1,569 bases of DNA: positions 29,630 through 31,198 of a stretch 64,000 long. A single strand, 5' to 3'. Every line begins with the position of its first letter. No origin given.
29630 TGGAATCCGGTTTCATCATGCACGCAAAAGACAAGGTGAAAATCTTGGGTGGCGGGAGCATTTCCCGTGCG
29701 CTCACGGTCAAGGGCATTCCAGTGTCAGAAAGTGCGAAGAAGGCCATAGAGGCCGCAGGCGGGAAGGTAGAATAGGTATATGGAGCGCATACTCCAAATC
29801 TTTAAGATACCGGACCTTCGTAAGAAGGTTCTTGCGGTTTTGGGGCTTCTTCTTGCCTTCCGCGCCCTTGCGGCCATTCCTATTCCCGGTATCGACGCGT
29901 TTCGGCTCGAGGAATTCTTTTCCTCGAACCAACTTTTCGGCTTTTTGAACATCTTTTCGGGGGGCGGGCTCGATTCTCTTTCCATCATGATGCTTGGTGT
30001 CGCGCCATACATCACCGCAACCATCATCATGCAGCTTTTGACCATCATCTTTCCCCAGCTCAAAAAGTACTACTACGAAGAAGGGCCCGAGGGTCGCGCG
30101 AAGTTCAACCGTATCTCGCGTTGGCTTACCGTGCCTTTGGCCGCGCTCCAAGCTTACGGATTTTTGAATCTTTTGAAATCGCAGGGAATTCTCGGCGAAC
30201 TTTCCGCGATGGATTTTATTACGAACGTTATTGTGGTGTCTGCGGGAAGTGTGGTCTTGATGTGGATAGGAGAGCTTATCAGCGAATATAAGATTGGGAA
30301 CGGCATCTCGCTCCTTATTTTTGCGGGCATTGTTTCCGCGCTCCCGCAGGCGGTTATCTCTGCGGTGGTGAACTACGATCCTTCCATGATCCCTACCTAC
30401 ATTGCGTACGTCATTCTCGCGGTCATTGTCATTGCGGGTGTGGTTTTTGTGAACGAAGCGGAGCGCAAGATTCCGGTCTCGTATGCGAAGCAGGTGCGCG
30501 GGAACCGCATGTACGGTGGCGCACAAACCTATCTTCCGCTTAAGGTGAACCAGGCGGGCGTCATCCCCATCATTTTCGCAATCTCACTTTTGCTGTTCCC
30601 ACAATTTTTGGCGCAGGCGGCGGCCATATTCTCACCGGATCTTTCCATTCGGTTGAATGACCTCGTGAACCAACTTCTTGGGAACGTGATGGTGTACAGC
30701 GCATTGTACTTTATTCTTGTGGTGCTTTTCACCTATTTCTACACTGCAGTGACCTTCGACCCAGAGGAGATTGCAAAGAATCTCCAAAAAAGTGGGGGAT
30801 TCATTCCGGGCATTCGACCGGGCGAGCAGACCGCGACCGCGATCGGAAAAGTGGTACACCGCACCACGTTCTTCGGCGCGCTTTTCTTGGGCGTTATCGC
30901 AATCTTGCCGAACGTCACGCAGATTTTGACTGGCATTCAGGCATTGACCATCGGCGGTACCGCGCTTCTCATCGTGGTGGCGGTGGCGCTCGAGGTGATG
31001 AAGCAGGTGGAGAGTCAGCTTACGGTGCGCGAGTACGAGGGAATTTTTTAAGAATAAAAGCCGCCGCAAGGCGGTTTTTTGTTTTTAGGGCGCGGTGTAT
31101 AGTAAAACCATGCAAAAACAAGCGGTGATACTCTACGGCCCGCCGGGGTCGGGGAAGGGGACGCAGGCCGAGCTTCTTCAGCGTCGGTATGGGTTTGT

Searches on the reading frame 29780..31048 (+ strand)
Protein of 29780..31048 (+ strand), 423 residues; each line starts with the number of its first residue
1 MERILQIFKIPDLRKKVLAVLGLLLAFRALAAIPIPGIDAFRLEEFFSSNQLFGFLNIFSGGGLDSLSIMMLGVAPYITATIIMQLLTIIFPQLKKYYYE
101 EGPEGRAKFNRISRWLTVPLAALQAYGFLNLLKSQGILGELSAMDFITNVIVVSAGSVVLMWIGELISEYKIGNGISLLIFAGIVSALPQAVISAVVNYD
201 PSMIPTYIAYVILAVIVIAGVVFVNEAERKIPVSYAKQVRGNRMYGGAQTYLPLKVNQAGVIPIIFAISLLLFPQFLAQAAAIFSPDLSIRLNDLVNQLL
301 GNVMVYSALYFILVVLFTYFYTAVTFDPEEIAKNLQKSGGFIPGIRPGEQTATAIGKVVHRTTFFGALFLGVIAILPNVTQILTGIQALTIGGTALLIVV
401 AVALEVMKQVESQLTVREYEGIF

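Call 60: find_encoding_contigs(protein=window:29780-31048:+, flank=10000, max_places=1)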
Protein window:29780-31048:+ (423 aa): 6 contigs read that carry it; 1 place shown.
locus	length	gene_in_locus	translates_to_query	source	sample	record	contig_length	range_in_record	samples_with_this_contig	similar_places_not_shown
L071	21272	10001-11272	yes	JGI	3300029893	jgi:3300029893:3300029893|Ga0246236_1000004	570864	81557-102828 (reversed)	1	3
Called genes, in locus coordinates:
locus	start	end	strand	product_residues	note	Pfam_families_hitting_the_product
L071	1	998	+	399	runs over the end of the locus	PF00009:GTP_EFTU, PF03144:GTP_EFTU_D2, PF03143:GTP_EFTU_D3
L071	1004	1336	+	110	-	PF00338:Ribosomal_S10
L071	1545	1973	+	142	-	PF00297:Ribosomal_L3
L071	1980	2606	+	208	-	PF00573:Ribosomal_L4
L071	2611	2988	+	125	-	PF00276:Ribosomal_L23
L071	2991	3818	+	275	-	PF00181:Ribosomal_L2_N, PF03947:Ribosomal_L2_C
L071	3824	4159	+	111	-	PF00203:Ribosomal_S19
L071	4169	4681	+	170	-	PF00237:Ribosomal_L22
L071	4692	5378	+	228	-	PF07650:KH_2, PF00189:Ribosomal_S3_C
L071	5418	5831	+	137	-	PF00252:Ribosomal_L16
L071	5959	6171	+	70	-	PF00831:Ribosomal_L29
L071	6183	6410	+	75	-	PF00366:Ribosomal_S17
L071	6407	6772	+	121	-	PF00238:Ribosomal_L14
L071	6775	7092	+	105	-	PF00467:KOW (weak), PF17136:ribosomal_L24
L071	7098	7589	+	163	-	PF00281:Ribosomal_L5, PF00673:Ribosomal_L5_C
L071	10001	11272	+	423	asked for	PF00344:SecY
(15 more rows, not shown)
